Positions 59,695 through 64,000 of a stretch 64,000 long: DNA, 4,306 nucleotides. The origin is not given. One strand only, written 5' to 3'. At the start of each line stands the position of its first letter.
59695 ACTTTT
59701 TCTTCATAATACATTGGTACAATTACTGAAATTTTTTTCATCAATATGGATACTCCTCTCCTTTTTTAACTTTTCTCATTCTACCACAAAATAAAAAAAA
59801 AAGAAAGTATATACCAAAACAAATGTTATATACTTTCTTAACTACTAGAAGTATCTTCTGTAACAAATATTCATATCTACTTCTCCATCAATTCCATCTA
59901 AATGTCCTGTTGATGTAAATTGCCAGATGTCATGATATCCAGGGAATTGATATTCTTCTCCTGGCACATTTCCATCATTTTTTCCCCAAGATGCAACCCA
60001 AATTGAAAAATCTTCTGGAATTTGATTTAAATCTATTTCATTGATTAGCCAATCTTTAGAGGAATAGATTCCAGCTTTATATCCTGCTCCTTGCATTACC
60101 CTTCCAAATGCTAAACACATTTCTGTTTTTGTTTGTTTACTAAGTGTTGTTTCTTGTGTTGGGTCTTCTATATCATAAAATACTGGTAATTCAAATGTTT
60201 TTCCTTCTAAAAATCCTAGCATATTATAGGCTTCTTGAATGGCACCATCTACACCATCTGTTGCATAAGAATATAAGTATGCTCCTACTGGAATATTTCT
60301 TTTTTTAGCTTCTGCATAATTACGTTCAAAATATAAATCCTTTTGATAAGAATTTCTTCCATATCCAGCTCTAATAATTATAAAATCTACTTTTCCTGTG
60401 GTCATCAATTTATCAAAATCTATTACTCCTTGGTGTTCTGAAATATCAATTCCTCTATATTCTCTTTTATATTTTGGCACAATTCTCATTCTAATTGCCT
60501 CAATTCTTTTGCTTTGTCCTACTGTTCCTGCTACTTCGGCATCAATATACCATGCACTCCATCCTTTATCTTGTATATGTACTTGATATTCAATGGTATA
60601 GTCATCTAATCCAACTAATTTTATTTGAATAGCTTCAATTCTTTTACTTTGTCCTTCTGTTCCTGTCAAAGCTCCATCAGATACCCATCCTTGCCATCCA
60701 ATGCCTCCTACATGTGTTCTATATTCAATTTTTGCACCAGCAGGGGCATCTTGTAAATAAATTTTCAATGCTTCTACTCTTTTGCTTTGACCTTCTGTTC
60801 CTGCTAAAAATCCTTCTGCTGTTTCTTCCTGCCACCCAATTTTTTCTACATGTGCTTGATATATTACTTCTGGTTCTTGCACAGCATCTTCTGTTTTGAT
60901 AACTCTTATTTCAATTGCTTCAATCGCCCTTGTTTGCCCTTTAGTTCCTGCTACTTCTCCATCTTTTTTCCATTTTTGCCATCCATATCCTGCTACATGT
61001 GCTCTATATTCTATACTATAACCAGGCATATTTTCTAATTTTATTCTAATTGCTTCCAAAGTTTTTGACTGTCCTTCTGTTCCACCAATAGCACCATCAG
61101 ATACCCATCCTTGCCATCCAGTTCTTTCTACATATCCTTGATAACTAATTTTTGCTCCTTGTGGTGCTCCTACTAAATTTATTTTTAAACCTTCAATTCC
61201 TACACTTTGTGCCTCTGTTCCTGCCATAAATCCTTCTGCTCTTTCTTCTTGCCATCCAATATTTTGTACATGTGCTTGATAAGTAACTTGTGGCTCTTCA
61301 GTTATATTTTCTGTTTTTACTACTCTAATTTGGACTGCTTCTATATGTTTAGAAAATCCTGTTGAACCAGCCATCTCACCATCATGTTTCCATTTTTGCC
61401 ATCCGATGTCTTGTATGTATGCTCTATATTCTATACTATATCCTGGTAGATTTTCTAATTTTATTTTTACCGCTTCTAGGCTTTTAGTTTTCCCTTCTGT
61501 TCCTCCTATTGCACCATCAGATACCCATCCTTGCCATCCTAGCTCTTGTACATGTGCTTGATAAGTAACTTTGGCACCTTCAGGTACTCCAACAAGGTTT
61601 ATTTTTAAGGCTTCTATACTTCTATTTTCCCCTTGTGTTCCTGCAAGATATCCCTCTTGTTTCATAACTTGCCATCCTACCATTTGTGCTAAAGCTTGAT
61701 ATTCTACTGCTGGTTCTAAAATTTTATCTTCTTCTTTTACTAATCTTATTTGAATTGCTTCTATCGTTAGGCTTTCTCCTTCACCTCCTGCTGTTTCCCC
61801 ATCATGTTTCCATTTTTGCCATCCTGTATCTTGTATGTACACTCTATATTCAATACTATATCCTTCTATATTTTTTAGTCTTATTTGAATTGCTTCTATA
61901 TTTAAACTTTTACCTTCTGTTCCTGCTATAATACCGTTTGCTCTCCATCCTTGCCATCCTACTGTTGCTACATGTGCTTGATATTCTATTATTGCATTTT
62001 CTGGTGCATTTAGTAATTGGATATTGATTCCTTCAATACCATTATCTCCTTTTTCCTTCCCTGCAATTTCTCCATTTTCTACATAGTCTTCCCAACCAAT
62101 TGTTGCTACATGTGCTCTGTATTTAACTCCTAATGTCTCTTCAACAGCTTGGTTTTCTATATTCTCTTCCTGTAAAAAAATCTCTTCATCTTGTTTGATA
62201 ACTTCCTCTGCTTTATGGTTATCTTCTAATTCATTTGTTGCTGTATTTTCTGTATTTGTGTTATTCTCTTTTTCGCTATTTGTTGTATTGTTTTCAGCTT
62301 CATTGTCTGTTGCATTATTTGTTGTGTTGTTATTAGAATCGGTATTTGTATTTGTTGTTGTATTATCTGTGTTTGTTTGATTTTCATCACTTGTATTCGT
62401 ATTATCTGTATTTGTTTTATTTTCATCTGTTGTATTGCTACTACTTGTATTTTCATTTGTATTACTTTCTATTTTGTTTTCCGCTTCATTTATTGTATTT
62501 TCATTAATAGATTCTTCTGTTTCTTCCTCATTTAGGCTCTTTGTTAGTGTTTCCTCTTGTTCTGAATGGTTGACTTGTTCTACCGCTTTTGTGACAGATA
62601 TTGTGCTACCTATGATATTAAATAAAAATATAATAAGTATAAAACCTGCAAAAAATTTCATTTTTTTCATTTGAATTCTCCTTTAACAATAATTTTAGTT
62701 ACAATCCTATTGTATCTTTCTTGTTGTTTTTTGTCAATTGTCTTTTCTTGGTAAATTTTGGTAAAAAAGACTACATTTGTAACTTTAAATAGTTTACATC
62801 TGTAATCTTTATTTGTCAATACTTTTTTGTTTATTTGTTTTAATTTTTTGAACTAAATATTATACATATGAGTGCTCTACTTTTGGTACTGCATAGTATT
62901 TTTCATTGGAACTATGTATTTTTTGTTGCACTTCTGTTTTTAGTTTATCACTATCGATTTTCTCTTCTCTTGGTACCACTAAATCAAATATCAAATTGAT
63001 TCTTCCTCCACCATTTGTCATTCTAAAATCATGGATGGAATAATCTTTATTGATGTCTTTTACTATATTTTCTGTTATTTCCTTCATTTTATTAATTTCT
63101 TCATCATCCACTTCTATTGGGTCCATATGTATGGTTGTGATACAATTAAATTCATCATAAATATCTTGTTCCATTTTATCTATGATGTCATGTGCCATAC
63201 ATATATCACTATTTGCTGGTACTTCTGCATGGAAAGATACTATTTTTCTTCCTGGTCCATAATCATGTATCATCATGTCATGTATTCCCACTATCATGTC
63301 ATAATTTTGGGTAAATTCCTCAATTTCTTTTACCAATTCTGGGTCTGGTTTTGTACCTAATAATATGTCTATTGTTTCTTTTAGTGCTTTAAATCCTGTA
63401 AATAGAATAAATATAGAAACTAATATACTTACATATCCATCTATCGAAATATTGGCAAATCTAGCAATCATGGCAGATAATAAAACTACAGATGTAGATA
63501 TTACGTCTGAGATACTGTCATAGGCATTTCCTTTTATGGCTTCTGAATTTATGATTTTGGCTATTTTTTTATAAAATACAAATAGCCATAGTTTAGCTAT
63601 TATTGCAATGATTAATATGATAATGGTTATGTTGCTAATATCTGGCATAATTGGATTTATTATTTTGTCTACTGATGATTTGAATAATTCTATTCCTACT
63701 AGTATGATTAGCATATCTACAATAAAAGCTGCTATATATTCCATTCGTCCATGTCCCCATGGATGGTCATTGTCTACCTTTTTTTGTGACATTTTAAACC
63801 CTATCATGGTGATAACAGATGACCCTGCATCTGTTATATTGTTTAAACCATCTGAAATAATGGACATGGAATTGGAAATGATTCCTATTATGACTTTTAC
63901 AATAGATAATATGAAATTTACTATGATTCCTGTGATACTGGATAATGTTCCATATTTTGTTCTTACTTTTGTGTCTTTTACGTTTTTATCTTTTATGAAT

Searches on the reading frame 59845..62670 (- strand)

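Call 79: search_protein_families(library=pfam, proteins=[window:59845-62670:-], max_evalue=0.001)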
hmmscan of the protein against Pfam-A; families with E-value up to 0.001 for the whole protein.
window:59845-62670:- (941 aa): 2 families
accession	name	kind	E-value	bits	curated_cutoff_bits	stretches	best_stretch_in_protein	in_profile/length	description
PF07538.16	ChW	-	3.6e-154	500.6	22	12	653-687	1-35/35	Clostridial hydrophobic W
PF01183.26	Glyco_hydro_25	-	3.7e-27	96.2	27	1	741-927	1-180/180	Glycosyl hydrolases family 25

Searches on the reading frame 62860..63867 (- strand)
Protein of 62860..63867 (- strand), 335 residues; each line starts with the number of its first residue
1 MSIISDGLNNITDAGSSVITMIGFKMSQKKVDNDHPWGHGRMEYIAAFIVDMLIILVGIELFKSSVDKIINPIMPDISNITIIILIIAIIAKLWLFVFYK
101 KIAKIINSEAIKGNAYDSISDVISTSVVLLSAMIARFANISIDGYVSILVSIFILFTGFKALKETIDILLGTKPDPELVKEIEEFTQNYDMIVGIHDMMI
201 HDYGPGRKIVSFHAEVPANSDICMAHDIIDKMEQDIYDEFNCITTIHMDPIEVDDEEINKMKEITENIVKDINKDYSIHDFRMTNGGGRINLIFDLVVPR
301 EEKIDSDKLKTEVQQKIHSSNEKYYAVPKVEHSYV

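Call 79: search_protein_families(library=pfam, proteins=[window:62860-63867:-], max_evalue=0.001)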
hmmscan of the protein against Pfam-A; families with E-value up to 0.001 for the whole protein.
window:62860-63867:- (335 aa): 2 families
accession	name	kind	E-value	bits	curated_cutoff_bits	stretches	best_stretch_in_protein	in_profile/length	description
PF01545.26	Cation_efflux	-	7.3e-37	127.5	26.6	1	1-170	25-198/198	Cation efflux family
PF16916.11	ZT_dimer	-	3.7e-18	65.7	26.7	1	174-250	1-77/78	Dimerisation domain of Zinc Transporter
